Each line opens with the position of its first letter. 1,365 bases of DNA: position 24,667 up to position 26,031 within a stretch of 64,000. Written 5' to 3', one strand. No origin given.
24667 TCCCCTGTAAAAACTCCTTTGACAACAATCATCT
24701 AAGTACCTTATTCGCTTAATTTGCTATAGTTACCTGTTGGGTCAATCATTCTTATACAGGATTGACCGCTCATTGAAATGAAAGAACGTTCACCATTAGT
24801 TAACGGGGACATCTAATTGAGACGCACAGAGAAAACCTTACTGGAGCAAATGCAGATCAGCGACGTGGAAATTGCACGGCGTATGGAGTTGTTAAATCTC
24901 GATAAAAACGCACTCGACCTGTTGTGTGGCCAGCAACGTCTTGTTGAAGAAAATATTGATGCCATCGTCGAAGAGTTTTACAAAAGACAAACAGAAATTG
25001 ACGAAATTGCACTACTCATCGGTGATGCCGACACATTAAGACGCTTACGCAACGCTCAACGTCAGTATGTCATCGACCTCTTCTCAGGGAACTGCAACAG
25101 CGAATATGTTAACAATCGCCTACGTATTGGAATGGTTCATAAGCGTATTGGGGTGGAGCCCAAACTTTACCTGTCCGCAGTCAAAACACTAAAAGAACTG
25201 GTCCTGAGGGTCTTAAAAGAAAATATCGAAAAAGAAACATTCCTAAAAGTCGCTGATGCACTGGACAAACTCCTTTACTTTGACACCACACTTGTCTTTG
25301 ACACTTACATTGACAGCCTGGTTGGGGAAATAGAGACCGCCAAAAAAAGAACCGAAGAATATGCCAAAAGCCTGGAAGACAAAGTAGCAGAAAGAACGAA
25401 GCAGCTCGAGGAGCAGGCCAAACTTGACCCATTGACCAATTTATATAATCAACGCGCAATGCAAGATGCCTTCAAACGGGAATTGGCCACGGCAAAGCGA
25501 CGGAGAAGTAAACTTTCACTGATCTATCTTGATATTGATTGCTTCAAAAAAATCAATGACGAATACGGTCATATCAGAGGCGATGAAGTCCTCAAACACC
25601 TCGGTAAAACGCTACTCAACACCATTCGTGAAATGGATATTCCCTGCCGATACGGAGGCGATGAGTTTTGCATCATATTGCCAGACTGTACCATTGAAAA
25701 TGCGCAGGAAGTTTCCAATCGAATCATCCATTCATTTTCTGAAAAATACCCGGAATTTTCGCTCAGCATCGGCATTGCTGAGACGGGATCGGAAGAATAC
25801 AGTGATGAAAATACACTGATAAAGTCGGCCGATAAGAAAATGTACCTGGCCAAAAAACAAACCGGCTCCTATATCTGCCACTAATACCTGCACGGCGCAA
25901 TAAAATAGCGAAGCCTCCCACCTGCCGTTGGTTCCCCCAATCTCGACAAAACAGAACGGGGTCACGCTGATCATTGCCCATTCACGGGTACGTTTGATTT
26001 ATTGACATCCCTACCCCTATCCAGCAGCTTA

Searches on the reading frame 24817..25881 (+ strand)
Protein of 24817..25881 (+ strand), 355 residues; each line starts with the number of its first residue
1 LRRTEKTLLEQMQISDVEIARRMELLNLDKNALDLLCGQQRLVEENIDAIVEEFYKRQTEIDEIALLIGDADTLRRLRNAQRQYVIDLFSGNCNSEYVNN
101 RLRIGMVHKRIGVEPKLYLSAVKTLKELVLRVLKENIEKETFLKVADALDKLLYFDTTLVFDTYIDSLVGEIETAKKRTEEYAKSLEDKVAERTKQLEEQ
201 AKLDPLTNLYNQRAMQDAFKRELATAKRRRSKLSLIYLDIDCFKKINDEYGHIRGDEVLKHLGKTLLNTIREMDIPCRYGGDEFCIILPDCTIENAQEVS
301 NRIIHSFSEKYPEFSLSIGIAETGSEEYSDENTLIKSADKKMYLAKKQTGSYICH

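Call 51: search_protein_families(library=pfam, proteins=[window:24817-25881:+], max_evalue=0.001)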
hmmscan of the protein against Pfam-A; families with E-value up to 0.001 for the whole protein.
window:24817-25881:+ (355 aa): 2 families
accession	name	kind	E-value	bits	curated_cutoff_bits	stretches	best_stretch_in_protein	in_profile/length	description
PF00990.26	GGDEF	-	7.1e-42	143.4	23.8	1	201-349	1-158/161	Diguanylate cyclase, GGDEF domain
PF11563.14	Protoglobin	-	4.4e-33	114.9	25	1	18-167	4-155/158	Protoglobin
